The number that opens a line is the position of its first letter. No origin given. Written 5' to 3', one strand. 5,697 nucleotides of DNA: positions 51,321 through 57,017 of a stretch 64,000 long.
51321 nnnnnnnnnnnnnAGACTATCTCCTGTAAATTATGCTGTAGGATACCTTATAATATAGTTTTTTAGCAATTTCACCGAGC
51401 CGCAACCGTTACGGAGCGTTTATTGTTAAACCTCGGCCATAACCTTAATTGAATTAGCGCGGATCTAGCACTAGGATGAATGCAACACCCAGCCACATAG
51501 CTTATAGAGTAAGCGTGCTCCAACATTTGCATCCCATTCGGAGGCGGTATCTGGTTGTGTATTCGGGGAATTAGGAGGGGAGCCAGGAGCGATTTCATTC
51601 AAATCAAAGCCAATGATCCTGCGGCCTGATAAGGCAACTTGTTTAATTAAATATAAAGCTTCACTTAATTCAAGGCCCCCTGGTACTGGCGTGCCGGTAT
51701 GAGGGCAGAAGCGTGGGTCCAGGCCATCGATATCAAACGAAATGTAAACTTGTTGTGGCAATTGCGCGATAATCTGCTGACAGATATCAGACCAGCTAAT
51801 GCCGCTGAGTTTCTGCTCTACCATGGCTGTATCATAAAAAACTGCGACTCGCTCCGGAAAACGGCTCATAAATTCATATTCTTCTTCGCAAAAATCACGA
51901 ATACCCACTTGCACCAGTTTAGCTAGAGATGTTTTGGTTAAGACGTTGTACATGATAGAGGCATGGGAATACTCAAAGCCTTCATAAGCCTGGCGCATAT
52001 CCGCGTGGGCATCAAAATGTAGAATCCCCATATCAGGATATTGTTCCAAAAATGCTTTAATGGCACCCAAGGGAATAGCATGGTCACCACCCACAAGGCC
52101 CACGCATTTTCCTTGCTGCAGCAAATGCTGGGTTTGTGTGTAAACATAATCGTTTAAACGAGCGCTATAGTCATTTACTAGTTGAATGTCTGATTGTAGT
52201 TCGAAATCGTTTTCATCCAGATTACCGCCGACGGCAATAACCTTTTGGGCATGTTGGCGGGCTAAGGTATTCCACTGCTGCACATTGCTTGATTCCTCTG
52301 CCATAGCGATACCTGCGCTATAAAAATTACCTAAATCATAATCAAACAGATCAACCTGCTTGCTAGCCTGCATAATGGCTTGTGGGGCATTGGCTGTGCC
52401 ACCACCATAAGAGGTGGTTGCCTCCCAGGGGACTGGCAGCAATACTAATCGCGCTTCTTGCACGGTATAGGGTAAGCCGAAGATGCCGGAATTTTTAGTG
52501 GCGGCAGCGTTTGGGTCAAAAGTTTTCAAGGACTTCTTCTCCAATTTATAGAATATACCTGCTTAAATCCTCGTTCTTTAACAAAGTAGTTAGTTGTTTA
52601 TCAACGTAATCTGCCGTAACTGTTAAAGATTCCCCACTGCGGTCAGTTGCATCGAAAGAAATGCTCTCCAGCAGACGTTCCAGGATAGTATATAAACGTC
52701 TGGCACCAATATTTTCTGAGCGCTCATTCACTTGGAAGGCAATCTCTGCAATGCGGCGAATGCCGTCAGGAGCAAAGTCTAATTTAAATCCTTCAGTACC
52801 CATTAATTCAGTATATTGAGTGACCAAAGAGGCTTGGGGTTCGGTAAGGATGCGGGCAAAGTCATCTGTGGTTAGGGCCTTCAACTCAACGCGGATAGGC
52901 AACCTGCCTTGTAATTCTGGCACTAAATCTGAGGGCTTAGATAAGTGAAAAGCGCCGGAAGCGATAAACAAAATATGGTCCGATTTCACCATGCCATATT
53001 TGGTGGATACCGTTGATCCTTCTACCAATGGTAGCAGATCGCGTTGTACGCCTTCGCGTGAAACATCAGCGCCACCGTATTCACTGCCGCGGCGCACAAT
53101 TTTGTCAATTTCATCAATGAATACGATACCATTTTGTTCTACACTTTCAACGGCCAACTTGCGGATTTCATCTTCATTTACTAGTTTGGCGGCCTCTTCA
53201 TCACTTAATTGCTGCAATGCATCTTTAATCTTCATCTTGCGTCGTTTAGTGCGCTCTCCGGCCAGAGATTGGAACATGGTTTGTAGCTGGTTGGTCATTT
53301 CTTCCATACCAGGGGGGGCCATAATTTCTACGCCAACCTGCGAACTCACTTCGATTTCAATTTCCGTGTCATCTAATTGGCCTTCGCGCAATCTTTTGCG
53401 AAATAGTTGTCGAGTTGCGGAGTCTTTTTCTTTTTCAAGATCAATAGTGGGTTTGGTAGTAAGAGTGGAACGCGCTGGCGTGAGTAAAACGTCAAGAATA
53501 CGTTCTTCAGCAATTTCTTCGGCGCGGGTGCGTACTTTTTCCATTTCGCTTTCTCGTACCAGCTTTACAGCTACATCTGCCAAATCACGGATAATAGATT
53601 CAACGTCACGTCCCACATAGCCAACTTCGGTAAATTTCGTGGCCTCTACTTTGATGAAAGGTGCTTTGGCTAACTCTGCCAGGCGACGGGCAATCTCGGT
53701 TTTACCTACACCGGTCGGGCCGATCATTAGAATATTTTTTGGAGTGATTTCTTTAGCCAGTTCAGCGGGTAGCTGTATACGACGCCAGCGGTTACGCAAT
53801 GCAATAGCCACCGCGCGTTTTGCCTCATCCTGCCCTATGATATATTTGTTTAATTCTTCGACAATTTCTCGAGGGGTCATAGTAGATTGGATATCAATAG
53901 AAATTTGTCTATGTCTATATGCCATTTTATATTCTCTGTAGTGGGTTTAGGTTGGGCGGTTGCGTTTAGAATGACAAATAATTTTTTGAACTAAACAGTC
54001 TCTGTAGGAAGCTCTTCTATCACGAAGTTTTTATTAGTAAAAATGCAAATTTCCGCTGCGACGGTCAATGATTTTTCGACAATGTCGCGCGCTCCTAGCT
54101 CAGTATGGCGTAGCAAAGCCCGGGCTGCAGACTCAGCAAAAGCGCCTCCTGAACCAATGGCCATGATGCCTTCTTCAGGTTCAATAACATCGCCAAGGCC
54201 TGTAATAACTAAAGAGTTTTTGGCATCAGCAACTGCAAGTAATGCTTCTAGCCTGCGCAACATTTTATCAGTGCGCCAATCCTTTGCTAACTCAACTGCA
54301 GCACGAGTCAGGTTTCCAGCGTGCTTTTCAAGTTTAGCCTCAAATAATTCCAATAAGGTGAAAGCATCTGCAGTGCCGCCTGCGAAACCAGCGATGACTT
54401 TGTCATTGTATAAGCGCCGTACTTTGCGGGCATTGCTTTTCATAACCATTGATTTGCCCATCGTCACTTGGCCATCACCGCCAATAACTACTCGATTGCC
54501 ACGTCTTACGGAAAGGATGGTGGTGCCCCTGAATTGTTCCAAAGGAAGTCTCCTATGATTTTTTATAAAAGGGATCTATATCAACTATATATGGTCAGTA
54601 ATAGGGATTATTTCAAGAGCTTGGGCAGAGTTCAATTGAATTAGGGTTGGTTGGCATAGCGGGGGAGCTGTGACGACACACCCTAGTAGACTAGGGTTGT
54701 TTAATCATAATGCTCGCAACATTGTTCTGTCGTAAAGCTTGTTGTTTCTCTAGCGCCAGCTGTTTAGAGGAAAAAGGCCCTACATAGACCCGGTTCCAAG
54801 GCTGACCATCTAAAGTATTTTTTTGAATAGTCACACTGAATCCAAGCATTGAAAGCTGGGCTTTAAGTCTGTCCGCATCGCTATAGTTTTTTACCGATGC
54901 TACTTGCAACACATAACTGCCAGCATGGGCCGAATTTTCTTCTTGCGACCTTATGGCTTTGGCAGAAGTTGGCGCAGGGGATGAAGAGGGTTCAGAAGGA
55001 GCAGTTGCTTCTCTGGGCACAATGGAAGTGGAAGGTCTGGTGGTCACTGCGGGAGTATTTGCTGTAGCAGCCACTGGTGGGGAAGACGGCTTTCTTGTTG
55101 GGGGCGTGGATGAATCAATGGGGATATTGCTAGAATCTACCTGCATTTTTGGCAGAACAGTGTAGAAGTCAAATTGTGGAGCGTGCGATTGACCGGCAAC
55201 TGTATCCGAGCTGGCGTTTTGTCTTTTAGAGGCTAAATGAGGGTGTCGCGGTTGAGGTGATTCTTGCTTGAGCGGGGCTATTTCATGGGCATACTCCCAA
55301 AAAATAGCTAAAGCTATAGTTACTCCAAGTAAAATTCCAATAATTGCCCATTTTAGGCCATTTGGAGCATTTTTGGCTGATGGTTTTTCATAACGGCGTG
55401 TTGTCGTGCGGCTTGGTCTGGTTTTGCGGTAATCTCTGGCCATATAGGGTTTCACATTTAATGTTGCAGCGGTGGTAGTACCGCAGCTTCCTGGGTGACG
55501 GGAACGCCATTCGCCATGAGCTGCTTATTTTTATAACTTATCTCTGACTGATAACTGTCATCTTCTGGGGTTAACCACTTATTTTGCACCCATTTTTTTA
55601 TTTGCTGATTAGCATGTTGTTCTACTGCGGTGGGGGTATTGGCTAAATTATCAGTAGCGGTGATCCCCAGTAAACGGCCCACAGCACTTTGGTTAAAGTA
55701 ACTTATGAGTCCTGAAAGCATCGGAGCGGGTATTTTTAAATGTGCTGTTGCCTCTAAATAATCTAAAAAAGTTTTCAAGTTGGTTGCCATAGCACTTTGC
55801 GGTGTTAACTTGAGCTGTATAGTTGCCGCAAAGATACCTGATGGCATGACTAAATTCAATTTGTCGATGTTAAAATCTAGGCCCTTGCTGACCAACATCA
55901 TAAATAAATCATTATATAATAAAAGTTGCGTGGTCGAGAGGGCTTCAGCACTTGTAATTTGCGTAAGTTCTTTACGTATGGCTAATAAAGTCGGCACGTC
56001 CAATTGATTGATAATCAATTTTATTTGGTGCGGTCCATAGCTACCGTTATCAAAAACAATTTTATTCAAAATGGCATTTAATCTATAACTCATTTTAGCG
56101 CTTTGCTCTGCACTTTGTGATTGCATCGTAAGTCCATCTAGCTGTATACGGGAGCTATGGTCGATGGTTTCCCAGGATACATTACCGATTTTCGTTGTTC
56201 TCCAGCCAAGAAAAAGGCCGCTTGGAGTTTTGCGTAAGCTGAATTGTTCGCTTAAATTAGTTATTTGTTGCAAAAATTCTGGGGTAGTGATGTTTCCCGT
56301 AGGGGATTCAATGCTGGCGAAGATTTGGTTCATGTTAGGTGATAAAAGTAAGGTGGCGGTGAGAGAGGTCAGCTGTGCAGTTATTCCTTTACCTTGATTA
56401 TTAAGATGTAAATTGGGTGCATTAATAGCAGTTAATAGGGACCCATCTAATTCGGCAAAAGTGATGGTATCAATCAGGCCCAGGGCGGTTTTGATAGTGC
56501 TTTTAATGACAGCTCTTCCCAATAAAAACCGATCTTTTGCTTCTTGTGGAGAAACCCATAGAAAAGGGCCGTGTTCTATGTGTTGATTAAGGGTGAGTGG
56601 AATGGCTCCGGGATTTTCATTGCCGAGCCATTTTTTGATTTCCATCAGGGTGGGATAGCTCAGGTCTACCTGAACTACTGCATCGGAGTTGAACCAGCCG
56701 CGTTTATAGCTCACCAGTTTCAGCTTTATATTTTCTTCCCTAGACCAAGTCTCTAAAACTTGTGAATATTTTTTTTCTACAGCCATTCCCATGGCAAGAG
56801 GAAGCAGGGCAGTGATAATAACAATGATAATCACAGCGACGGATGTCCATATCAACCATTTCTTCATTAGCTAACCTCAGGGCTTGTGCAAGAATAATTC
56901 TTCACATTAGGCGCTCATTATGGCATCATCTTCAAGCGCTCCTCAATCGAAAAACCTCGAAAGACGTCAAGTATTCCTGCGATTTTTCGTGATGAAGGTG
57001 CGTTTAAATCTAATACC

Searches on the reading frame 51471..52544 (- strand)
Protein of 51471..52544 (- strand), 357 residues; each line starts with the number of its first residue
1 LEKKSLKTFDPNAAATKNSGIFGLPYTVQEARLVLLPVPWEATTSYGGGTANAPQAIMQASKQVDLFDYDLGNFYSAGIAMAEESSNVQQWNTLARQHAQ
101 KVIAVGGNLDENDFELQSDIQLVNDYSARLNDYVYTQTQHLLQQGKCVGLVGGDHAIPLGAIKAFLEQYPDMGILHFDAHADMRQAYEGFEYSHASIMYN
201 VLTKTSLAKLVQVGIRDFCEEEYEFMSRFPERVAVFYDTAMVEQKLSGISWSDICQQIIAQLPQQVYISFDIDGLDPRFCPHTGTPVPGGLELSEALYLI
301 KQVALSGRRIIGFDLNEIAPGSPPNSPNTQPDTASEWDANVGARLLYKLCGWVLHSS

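Call 49: search_protein_families(library=pfam, proteins=[window:51471-52544:-], max_evalue=0.00001)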
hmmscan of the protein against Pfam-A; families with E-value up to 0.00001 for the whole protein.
window:51471-52544:- (357 aa): 1 family
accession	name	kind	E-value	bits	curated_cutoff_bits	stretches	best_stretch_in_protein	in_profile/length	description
PF00491.26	Arginase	-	6.5e-54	183.7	22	1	32-326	2-263/280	Arginase family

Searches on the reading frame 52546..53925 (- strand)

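Call 49: search_protein_families(library=pfam, proteins=[window:52546-53925:-], max_evalue=0.00001)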
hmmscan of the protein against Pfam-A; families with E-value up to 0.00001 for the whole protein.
window:52546-53925:- (459 aa): 4 families
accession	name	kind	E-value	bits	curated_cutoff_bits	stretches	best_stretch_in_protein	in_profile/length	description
PF07724.20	AAA_2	-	6.5e-35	121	27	1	200-345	7-166/166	AAA domain (Cdc48 subfamily)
PF00004.35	AAA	-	4.3e-16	60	21.2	2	65-148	1-89/131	ATPase family associated with various cellular activities (AAA)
PF13401.12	AAA_22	-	5.8e-08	33.6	27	0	63-113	6-59/130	AAA domain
PF07728.20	AAA_5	-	4.6e-07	30.4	22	0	64-102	1-40/139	AAA domain (dynein-related subfamily)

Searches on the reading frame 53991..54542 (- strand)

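Call 50: search_protein_families(library=pfam, proteins=[window:53991-54542:-], max_evalue=0.00001)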
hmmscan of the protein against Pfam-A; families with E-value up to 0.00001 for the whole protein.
window:53991-54542:- (183 aa): 1 family
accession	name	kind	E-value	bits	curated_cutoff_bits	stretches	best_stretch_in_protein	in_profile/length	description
PF00227.31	Proteasome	-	1.8e-25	90.2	22.4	1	5-176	3-187/189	Proteasome subunit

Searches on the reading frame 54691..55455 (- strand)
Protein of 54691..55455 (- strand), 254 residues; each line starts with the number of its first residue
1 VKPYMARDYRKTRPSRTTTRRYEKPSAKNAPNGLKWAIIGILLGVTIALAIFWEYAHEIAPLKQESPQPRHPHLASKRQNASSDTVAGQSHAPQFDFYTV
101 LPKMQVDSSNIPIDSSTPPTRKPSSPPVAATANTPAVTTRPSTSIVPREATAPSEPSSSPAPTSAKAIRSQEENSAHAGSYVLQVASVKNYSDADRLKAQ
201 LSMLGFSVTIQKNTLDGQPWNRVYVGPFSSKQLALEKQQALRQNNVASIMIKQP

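Call 4: search_protein_families(library=pfam, proteins=[window:54691-55455:-])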
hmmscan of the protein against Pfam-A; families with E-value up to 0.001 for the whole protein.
window:54691-55455:- (254 aa): 1 family
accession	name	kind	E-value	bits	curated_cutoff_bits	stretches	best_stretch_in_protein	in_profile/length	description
PF05036.18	SPOR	-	1.9e-15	57.4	21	1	179-249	3-73/76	SPOR domain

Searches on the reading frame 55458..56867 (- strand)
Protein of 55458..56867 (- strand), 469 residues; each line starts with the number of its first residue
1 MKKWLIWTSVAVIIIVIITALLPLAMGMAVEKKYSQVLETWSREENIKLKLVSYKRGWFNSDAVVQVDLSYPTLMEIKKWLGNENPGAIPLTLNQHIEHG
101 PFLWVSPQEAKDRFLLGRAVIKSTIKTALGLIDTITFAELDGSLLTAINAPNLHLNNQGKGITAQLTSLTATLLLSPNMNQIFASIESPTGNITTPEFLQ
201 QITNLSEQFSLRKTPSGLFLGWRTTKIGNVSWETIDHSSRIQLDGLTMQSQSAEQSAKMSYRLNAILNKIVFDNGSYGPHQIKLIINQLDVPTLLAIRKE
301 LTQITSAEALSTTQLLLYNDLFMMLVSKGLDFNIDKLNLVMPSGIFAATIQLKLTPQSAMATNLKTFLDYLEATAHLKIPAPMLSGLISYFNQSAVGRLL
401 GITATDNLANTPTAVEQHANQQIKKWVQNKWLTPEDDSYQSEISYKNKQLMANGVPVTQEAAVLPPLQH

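Call 4: search_protein_families(library=pfam, proteins=[window:55458-56867:-])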
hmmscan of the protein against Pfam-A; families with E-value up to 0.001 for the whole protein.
window:55458-56867:- (469 aa): 1 family
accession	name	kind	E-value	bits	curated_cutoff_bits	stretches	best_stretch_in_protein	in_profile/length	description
PF06097.16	DUF945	-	1e-58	200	26.8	1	1-458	1-458/460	Bacterial protein of unknown function (DUF945)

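Call 69: find_encoding_contigs(protein=window:55458-56867:-, flank=3000, max_places=10)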
Protein window:55458-56867:- (469 aa): 1 contig read that carries it; 1 place shown.
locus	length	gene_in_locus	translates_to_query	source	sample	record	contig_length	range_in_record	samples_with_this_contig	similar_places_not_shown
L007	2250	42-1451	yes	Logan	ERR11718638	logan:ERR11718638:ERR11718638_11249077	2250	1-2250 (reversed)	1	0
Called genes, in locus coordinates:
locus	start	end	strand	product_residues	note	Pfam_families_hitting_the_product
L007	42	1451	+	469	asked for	PF06097:DUF945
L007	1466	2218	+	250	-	PF05036:SPOR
